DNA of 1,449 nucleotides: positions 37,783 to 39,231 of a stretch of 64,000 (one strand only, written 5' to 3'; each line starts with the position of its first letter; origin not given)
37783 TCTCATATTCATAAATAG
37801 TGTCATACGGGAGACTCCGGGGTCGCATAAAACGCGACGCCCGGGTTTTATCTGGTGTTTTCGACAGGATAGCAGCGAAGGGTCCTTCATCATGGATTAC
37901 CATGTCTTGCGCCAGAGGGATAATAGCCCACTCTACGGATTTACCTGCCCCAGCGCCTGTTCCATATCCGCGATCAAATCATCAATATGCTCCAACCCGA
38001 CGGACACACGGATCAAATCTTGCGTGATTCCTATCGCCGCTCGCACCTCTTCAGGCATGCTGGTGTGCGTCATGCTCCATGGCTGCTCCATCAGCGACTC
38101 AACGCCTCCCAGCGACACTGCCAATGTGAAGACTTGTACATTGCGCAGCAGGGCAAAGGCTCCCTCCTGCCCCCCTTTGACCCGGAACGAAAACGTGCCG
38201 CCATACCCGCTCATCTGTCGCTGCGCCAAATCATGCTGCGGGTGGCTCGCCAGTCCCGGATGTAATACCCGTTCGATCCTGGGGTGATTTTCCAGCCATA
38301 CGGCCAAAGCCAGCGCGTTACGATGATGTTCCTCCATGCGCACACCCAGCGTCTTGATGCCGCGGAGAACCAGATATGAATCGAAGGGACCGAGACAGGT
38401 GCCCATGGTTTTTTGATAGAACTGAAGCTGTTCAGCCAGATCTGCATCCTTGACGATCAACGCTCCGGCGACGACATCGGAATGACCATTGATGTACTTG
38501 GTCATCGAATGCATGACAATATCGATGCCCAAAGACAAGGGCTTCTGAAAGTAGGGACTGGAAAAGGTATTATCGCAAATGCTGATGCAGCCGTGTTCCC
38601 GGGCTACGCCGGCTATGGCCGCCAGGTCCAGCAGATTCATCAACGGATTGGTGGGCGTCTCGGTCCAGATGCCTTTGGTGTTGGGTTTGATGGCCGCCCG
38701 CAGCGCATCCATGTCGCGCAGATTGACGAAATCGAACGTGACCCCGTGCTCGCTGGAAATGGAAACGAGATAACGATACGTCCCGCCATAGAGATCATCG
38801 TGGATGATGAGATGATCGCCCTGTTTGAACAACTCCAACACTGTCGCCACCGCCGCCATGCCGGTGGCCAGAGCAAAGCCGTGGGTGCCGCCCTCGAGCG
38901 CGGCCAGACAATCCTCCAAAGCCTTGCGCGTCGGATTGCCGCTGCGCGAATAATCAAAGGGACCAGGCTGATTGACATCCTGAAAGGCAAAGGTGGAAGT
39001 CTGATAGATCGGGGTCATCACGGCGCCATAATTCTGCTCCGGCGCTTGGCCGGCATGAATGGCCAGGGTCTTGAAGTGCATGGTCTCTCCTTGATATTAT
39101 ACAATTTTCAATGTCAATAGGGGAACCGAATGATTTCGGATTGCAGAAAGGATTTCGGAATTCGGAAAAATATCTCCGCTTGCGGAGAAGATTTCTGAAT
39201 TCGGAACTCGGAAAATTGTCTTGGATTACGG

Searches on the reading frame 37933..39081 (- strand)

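Call 43: search_protein_families(library=pfam, proteins=[window:37933-39081:-])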
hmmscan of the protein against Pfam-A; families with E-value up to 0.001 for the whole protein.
window:37933-39081:- (382 aa): 2 families
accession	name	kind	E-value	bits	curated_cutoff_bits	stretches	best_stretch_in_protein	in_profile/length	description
PF01053.26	Cys_Met_Meta_PP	-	5.5e-154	512.8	27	1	4-377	1-380/381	Cys/Met metabolism PLP-dependent enzyme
PF00155.27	Aminotran_1_2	-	2.3e-06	27.5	19.7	1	53-181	45-196/361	Aminotransferase class I and II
